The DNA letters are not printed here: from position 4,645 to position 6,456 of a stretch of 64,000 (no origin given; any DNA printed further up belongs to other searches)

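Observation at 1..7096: Hyf-like operon whose catalytic subunit has lost all four [NiFe] cysteine ligands: an Ehr-type complex, not a hydrogenase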

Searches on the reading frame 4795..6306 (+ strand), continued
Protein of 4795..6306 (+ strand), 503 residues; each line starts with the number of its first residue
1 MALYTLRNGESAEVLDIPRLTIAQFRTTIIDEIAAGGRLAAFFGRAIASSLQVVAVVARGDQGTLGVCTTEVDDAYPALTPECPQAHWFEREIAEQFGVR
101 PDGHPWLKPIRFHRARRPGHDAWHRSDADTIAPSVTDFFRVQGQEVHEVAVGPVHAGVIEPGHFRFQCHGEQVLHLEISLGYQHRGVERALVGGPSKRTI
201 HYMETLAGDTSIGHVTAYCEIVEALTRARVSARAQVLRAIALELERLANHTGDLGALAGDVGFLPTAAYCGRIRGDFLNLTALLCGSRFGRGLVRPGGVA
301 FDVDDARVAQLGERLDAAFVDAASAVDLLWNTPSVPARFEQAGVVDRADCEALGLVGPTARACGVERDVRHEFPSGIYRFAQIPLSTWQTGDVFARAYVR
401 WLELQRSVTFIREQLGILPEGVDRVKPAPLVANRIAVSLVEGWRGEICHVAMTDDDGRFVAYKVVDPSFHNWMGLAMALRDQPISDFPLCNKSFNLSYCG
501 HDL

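Call 27: search_solved_structures(query=L001:4982-6952:+, max_evalue=1e-10, show_alignments=1)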
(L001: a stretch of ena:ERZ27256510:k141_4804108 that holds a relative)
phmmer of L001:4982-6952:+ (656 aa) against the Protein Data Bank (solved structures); distinct sequences matched with E-value up to 1e-10: 90 (the best 60 are shown).
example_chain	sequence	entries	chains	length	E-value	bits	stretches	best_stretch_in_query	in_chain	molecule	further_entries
7z0s_C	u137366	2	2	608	6.1e-80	272.9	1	30-596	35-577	Formate hydrogenlyase subunit 3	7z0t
6cfw_H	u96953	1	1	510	2.4e-58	201.5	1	72-493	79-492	Monovalent cation/H+ antiporter subunit D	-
6z16_A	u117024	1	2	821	3.3e-46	161.4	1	68-494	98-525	Multisubunit Na+/H+ antiporter, A subunit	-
7qru_A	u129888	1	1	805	6.6e-45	157.1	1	66-473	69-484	Na+/H+ antiporter subunit A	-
7qru_D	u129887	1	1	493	1.3e-32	116.5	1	31-485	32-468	Na+/H+ antiporter subunit D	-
8e9g_L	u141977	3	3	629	1.1e-30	110.1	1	22-495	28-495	NADH-quinone oxidoreductase, L subunit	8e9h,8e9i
7d3u_A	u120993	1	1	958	5.6e-30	107.8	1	8-503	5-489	Monovalent Na+/H+ antiporter subunit A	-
6u8y_X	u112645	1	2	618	9e-29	103.8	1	56-516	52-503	NADH dehydrogenase subunit M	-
6z16_D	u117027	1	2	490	5.5e-28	101.2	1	26-425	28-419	Multisubunit Na+/H+ antiporter, D subunit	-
7p61_M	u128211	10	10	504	8.2e-28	100.6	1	23-479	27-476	NADH dehydrogenase I subunit M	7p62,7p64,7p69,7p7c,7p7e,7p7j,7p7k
3rko_M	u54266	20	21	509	8.4e-28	100.6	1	23-479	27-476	NADH-QUINONE OXIDOREDUCTASE SUBUNIT M | NADH dehydrogenase I subunit M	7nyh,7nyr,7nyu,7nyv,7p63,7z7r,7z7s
6hum_D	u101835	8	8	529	1.2e-27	100.1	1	108-530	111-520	NAD(P)H-quinone oxidoreductase chain 4 1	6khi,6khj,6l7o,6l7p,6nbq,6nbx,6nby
4he8_L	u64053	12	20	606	9.2e-27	97.2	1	10-497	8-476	NADH-quinone oxidoreductase subunit 12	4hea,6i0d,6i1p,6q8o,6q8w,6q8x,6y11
6hum_F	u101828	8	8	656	2.9e-26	95.6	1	71-483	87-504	NADH dehydrogenase subunit 5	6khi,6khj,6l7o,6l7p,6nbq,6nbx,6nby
7ar7_M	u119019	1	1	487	4.2e-26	95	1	68-411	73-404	NADH-ubiquinone oxidoreductase chain 4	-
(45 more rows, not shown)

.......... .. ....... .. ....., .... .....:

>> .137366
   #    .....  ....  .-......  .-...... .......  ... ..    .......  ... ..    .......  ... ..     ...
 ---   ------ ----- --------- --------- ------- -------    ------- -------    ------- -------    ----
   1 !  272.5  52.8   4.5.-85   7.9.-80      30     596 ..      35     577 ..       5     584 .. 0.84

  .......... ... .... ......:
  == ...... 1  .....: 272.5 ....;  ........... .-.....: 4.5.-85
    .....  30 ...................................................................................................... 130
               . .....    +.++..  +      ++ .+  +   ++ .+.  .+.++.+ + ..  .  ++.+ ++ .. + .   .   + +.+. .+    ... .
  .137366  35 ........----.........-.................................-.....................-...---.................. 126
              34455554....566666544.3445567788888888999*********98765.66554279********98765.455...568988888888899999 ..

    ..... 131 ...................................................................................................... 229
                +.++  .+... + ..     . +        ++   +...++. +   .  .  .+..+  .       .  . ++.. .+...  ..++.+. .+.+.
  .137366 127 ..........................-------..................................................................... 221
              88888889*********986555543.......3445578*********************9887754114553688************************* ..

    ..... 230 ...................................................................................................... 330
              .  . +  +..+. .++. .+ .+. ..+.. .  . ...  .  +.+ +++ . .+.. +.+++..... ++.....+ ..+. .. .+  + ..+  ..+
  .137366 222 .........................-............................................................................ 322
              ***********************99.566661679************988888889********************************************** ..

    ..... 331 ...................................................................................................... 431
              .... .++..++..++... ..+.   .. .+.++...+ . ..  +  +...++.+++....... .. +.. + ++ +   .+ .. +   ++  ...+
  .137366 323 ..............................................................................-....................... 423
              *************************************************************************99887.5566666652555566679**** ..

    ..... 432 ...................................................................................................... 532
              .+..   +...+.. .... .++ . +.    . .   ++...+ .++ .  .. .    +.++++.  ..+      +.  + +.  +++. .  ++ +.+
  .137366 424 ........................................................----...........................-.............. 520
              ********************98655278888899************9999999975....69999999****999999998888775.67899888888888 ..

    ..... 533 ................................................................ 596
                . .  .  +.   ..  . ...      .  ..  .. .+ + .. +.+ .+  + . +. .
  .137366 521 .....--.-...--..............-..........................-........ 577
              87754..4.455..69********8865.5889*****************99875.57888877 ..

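Call 29: search_protein_representatives(protein=window:4795-6306:+)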
Query: 503 residues. Proteins with E-value up to 0.001 (for the whole library): 6152; up to 1e-10: 3389; up to 1e-30: 907. The best 150 are listed.
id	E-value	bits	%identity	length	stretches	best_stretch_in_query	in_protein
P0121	1.1e-204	697.5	63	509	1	13-503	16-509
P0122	3.7e-200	682.6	76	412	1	68-503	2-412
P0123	5.8e-162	556.6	56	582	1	54-503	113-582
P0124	4.7e-160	550.2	62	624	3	134-416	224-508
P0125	9.3e-157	539.4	53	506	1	5-503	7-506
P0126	8.5e-153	526.3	55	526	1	6-503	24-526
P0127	2.4e-150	518.2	58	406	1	4-398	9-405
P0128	4.6e-145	500.8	56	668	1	6-480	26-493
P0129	2.3e-144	498.5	62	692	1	36-406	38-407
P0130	1.3e-143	496.0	53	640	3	126-389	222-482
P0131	7.9e-140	483.5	50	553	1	14-501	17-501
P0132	3.1e-139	481.6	62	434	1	74-503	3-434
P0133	3.4e-139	481.4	58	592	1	42-445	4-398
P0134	8.5e-139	480.1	62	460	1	5-355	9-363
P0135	3.3e-137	474.9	51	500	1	5-503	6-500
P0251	1.8e-78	281.1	38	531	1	75-499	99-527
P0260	3.8e-76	273.4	36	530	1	67-502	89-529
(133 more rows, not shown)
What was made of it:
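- There are 907 50%-identity clusters below 1e-30 (call 29).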

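Call 33: search_protein_families(library=ncbifam, proteins=[L001:4286-4981:+], max_evalue=0.01)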
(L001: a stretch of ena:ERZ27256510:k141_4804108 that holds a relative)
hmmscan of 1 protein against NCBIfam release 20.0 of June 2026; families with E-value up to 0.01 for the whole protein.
L001:4286-4981:+ (231 aa): 12 families
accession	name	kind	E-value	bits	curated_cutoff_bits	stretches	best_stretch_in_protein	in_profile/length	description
TIGR00848.1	fruA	subfamily_domain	1.4e-16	60.6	103.5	1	82-201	7-127/129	fructose PTS transporter subunit IIA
TIGR01419.1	nitro_reg_IIA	equivalog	4e-16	59.2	138.7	1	74-212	3-139/145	PTS IIA-like nitrogen regulatory protein PtsN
NF008145.0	PRK10896.1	equivalog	2.3e-14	53.4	221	1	94-211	31-147/161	PTS IIA-like nitrogen regulatory protein PtsN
NF007389.0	PRK09913.1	equivalog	2.7e-14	53.3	151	1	80-215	7-141/148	PTS fructose transporter subunit IIA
NF047737.1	antiphage_MADS1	equivalog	6.4e-13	48.7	80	1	3-47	4-48/49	methylation-associated defense system helix-turn-helix domain-containing protein MAD1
TIGR01764.1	excise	domain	1.5e-11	44.5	28.8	1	3-49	2-48/49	excisionase family DNA-binding protein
NF011663.0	PRK15083.1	subfamily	2.8e-08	32.3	589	1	74-214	494-632/639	PTS mannitol transporter subunit IICBA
NF007293.0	PRK09765.1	equivalog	4.8e-07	28.7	763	1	93-216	24-149/639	PTS 2-O-a-mannosyl-D-glycerate transporter subunit IIABC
NF033787.1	HTH_BldC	subfamily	5.8e-07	29.3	77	1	3-42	3-43/49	BldC family transcriptional regulator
NF008319.0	PRK11109.1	equivalog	1.6e-05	24.4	302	1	88-212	15-135/376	fused PTS fructose transporter subunit IIA/HPr protein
NF038291.1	rep_pAB02_ORF2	subfamily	0.00048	20.5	85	1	2-42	2-39/172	plasmid replication DNA-binding protein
NF010351.0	PRK13779.1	equivalog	0.0057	15.5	766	1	87-137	14-63/503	bifunctional PTS system fructose-specific transporter subunit IIA/HPr protein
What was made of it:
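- On PTS EIIA (PtsN/FruA type) regulatory proteins (for the upstream gene): TIGR01419 PtsN scores 4e-16, below cut-off (call 33).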

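Call 47: find_homologous_proteins(query=L001:4286-4981:+, max_evalue=0.00001)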
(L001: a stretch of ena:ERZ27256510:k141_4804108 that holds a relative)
Query L001:4286-4981:+ (231 aa): 7985 proteins with E <= 0.00001 among 8000 candidates; the best 120 are listed.
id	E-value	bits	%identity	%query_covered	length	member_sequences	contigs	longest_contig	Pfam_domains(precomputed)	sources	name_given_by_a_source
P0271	4.4e-146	502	100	100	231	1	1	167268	PF12728.14,PF00359.28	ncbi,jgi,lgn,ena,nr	ncbi:MAG TPA: PTS sugar transporter subunit IIA [Candidatus Binatia bacterium]|nr:PTS sugar transpor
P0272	9.5e-132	455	91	99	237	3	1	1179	PF12728.14,PF00359.28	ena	-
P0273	1.1e-129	448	89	99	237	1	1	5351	PF12728.14,PF00359.28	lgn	-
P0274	1.1e-128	445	89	99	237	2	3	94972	PF12728.14,PF00359.28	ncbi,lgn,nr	ncbi:MAG: PTS sugar transporter subunit IIA [Deltaproteobacteria bacterium]|nr:PTS sugar transporter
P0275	1.3e-127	442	89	98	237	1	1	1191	PF12728.14,PF00359.28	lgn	-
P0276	3.5e-127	440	88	98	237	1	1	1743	PF12728.14,PF00359.28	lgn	-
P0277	4.5e-127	440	88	98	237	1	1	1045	PF12728.14,PF00359.28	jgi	jgi:PTS system nitrogen regulatory IIA component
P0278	4.6e-127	440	88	98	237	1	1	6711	PF12728.14,PF00359.28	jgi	jgi:PTS system nitrogen regulatory IIA component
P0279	6.2e-127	439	88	98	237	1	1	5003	PF12728.14,PF00359.28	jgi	jgi:PTS system nitrogen regulatory IIA component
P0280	9.2e-127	439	88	98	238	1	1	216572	PF12728.14,PF00359.28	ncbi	ncbi:MAG: PTS sugar transporter subunit IIA [Candidatus Binatia bacterium]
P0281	9.2e-127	439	88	97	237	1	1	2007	PF12728.14,PF00359.28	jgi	jgi:PTS system nitrogen regulatory IIA component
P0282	1.4e-126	438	86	99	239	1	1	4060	PF12728.14,PF00359.28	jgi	jgi:nitrogen PTS system EIIA component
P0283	1.6e-126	438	86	99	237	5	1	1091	PF12728.14,PF00359.28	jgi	jgi:PTS system nitrogen regulatory IIA component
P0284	1.8e-126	438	85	100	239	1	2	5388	PF12728.14,PF00359.28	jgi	jgi:PTS system nitrogen regulatory IIA component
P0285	3.4e-126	437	86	99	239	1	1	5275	PF12728.14,PF00359.28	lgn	-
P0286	9.6e-126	435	84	100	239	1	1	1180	PF12728.14,PF00359.28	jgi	jgi:PTS system nitrogen regulatory IIA component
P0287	2.8e-125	434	88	98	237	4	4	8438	PF12728.14,PF00359.28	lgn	-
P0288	1.0e-124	432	86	97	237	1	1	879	PF12728.14,PF00359.28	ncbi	-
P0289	1.4e-124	432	84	99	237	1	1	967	PF12728.14,PF00359.28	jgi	jgi:nitrogen PTS system EIIA component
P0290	4.1e-124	430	86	97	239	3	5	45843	PF12728.14,PF00359.28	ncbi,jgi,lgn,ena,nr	ncbi:MAG: fruA 2 [Deltaproteobacteria bacterium]|nr:fruA 2 [Deltaproteobacteria bacterium]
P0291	5.3e-124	430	85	98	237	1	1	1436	PF12728.14,PF00359.28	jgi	jgi:PTS system nitrogen regulatory IIA component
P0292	2.2e-123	428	85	98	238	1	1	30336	PF12728.14,PF00359.28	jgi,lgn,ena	-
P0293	4.3e-123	427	86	97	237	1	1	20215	PF12728.14,PF00359.28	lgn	-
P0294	1.1e-122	425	85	99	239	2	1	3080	PF12728.14,PF00359.28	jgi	jgi:PTS system nitrogen regulatory IIA component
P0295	2.8e-122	424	85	99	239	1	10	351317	PF12728.14,PF00359.28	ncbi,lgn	ncbi:MAG: PTS sugar transporter subunit IIA [Candidatus Binatia bacterium]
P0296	5.2e-122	423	86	97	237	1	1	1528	PF12728.14,PF00359.28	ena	-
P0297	1.5e-119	415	84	97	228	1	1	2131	PF12728.14,PF00359.28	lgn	-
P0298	5.2e-119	413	83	97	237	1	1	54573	PF12728.14,PF00359.28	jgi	jgi:PTS system nitrogen regulatory IIA component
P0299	1.4e-118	412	84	98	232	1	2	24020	PF12728.14,PF00359.28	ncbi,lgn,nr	ncbi:MAG: PTS sugar transporter subunit IIA [Deltaproteobacteria bacterium]|nr:PTS sugar transporter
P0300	1.7e-118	412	81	99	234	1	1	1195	PF12728.14,PF00359.28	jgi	-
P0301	3.0e-118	411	83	100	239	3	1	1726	PF12728.14,PF00359.28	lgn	-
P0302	3.2e-118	411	82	99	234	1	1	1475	PF12728.14,PF00359.28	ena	-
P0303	4.7e-118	410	83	97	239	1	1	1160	PF12728.14,PF00359.28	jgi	jgi:PTS system nitrogen regulatory IIA component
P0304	5.4e-118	410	81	99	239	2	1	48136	PF12728.14,PF00359.28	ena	-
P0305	1.0e-117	409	82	99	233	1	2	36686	PF12728.14,PF00359.28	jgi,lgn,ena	-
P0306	1.6e-117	409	82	98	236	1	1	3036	PF12728.14,PF00359.28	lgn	-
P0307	2.2e-117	408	82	99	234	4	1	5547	PF12728.14,PF00359.28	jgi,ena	-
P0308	2.2e-117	408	82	97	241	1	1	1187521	PF12728.14,PF00359.28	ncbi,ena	-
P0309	3.9e-117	407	83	97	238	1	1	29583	PF12728.14,PF00359.28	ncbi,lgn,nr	ncbi:MAG: PTS sugar transporter subunit IIA [Deltaproteobacteria bacterium]|nr:PTS sugar transporter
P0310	4.0e-117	407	83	97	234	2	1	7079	PF12728.14,PF00359.28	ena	-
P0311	6.0e-117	407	82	97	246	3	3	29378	PF12728.14,PF00359.28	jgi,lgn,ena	-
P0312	6.1e-117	407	82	97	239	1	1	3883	PF12728.14,PF00359.28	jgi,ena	-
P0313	7.9e-117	406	82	100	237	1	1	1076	PF12728.14,PF00359.28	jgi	jgi:PTS system nitrogen regulatory IIA component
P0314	1.1e-116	406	83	97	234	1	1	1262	PF12728.14,PF00359.28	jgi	-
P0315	1.6e-116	405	82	97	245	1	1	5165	PF12728.14,PF00359.28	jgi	jgi:nitrogen PTS system EIIA component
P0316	1.7e-116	405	81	99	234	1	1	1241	PF12728.14,PF00359.28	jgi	-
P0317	2.2e-116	405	80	99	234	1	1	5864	PF12728.14,PF00359.28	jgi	jgi:PTS system nitrogen regulatory IIA component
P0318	2.2e-116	405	81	98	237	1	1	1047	PF12728.14,PF00359.28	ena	-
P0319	2.2e-116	405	80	99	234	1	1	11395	PF12728.14,PF00359.28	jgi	jgi:nitrogen PTS system EIIA component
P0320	2.4e-116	405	84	95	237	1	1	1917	PF12728.14,PF00359.28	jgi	jgi:PTS system nitrogen regulatory IIA component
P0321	3.2e-116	404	81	97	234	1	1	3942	PF12728.14,PF00376.30,PF00359.28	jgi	jgi:nitrogen PTS system EIIA component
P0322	3.3e-116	404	83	97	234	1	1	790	PF12728.14,PF00359.28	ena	-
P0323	3.9e-116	404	79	99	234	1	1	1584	PF12728.14,PF00359.28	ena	-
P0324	4.7e-116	404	80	97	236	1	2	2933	PF12728.14,PF00376.30,PF00359.28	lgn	-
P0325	5.1e-116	404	81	98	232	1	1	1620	PF12728.14,PF00359.28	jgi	jgi:nitrogen PTS system EIIA component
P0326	6.9e-116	403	81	97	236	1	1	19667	PF12728.14,PF00376.30,PF00359.28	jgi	jgi:PTS system nitrogen regulatory IIA component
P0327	7.4e-116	403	81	99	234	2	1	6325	PF12728.14,PF00359.28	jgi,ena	-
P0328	8.7e-116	403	81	97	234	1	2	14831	PF12728.14,PF00359.28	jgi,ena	-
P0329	9.5e-116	403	82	97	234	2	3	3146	PF12728.14,PF00359.28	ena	-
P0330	1.0e-115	403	79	97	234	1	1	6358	PF12728.14,PF00359.28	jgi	jgi:PTS system nitrogen regulatory IIA component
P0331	1.4e-115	402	80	100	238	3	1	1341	PF12728.14,PF00359.28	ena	-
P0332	1.4e-115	402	82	97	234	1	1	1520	PF12728.14,PF00359.28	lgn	-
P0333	2.0e-115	402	81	97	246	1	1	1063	PF12728.14,PF00359.28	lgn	-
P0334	2.2e-115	402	81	97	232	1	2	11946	PF12728.14,PF00359.28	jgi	jgi:nitrogen PTS system EIIA component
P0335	2.3e-115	401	80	97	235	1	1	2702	PF12728.14,PF00359.28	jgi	jgi:PTS system nitrogen regulatory IIA component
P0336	2.5e-115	401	79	98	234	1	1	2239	PF12728.14,PF00359.28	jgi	jgi:PTS system nitrogen regulatory IIA component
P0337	3.1e-115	401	79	99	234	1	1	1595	PF12728.14,PF00359.28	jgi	jgi:PTS system nitrogen regulatory IIA component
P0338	7.2e-115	400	78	99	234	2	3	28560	PF12728.14,PF00376.30,PF00359.28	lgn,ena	-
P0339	7.4e-115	400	80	98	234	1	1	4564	PF12728.14,PF00359.28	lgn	-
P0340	8.1e-115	400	80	99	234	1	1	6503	PF12728.14,PF00359.28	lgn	-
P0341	1.2e-114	399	80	99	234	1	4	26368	PF12728.14,PF00359.28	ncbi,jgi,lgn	jgi:PTS system nitrogen regulatory IIA component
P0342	1.6e-114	399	79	97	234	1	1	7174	PF12728.14,PF00359.28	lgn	-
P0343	1.6e-114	399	80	100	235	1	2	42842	PF12728.14,PF00359.28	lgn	-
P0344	1.8e-114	399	80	97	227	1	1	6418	PF12728.14,PF00359.28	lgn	-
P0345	1.8e-114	399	80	97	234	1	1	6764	PF12728.14,PF00359.28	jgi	jgi:PTS system nitrogen regulatory IIA component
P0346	1.8e-114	399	79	99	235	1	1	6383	PF12728.14,PF00376.30,PF00359.28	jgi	jgi:PTS system nitrogen regulatory IIA component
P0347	1.8e-114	399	80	98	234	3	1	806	PF12728.14,PF00359.28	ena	-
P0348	1.9e-114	398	80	97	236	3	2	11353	PF12728.14,PF00359.28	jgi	jgi:PTS system nitrogen regulatory IIA component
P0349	2.1e-114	398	80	99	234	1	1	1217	PF12728.14,PF00359.28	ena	-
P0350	2.9e-114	398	80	97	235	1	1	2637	PF12728.14,PF00359.28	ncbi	-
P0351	2.9e-114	398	80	99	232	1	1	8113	PF12728.14,PF00376.30,PF00359.28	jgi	jgi:PTS system nitrogen regulatory IIA component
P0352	3.4e-114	398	79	97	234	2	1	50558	PF12728.14,PF00359.28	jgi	jgi:PTS system nitrogen regulatory IIA component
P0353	4.1e-114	397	80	97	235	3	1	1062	PF12728.14,PF00359.28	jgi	jgi:PTS system nitrogen regulatory IIA component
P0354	5.9e-114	397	81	95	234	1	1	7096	PF12728.14,PF00359.28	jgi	jgi:PTS system nitrogen regulatory IIA component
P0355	5.9e-114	397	79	97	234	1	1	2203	PF12728.14,PF00359.28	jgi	jgi:PTS system nitrogen regulatory IIA component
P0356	6.1e-114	397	80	99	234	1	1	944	PF12728.14,PF00359.28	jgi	jgi:nitrogen PTS system EIIA component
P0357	8.1e-114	396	80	98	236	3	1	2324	PF12728.14,PF00359.28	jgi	jgi:PTS system nitrogen regulatory IIA component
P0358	9.9e-114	396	80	97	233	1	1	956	PF12728.14,PF00359.28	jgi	jgi:PTS system nitrogen regulatory IIA component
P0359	1.0e-113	396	79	99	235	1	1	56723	PF12728.14,PF00376.30,PF00359.28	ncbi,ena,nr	ncbi:MAG TPA: PTS sugar transporter subunit IIA [Candidatus Eisenbacteria bacterium]|nr:PTS sugar tr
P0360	1.1e-113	396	81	97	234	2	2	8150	PF12728.14,PF00359.28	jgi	jgi:PTS system nitrogen regulatory IIA component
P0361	1.2e-113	396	80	100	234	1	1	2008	PF12728.14,PF00376.30,PF00359.28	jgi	jgi:nitrogen PTS system EIIA component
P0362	1.2e-113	396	79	99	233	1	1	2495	PF12728.14,PF00359.28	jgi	jgi:PTS system nitrogen regulatory IIA component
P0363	1.3e-113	396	78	100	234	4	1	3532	PF12728.14,PF00359.28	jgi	jgi:PTS system nitrogen regulatory IIA component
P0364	1.5e-113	396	80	97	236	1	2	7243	PF12728.14,PF00359.28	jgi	jgi:PTS system nitrogen regulatory IIA component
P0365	1.5e-113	396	80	97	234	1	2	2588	PF12728.14,PF00359.28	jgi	jgi:PTS system nitrogen regulatory IIA component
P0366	1.6e-113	395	80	97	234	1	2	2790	PF12728.14,PF00359.28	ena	-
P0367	2.2e-113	395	78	100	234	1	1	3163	PF12728.14,PF00359.28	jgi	jgi:PTS system nitrogen regulatory IIA component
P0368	2.3e-113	395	79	99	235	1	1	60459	PF12728.14,PF00376.30,PF00359.28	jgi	-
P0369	2.6e-113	395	79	99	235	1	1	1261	PF12728.14,PF00376.30,PF00359.28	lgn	-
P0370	2.7e-113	395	79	99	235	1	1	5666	PF12728.14,PF00376.30,PF00359.28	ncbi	-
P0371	2.8e-113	395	78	97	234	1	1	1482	PF12728.14,PF00359.28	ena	-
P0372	3.4e-113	394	78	100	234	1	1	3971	PF12728.14,PF00359.28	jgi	jgi:PTS system nitrogen regulatory IIA component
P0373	3.4e-113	394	79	97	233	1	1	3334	PF12728.14,PF00359.28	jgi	jgi:PTS system nitrogen regulatory IIA component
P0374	3.7e-113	394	82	95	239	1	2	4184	PF12728.14,PF00359.28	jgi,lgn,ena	-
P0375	4.0e-113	394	81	97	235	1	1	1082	PF12728.14,PF00376.30,PF00359.28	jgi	jgi:PTS system nitrogen regulatory IIA component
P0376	4.4e-113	394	79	99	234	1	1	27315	PF12728.14,PF00376.30,PF00359.28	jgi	jgi:PTS system nitrogen regulatory IIA component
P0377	4.6e-113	394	77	100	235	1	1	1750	PF12728.14,PF00376.30,PF00359.28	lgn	-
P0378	4.7e-113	394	79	98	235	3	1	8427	PF12728.14,PF00376.30,PF00359.28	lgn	-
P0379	5.8e-113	394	80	97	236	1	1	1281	PF12728.14,PF00359.28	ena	-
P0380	7.1e-113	393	77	99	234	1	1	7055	PF12728.14,PF00359.28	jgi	jgi:PTS system nitrogen regulatory IIA component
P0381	7.4e-113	393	79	99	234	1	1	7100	PF12728.14,PF00359.28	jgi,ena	-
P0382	9.7e-113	393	76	100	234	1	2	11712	PF12728.14,PF00359.28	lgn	-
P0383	1.0e-112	393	78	97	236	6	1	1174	PF12728.14,PF00359.28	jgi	jgi:PTS system nitrogen regulatory IIA component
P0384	1.0e-112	393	79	99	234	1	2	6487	PF12728.14,PF00359.28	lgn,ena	-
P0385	1.2e-112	393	78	100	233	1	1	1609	PF12728.14,PF00359.28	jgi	jgi:PTS system nitrogen regulatory IIA component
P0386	1.6e-112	392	77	97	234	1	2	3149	PF12728.14,PF00359.28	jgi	jgi:PTS system nitrogen regulatory IIA component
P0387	1.9e-112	392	76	100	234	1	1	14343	PF12728.14,PF00359.28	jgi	jgi:PTS system nitrogen regulatory IIA component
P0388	1.9e-112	392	78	97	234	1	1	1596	PF12728.14,PF00359.28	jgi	-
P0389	2.0e-112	392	76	100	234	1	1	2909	PF12728.14,PF00359.28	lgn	-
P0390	2.2e-112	392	79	97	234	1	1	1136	PF12728.14,PF00359.28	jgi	jgi:PTS system nitrogen regulatory IIA component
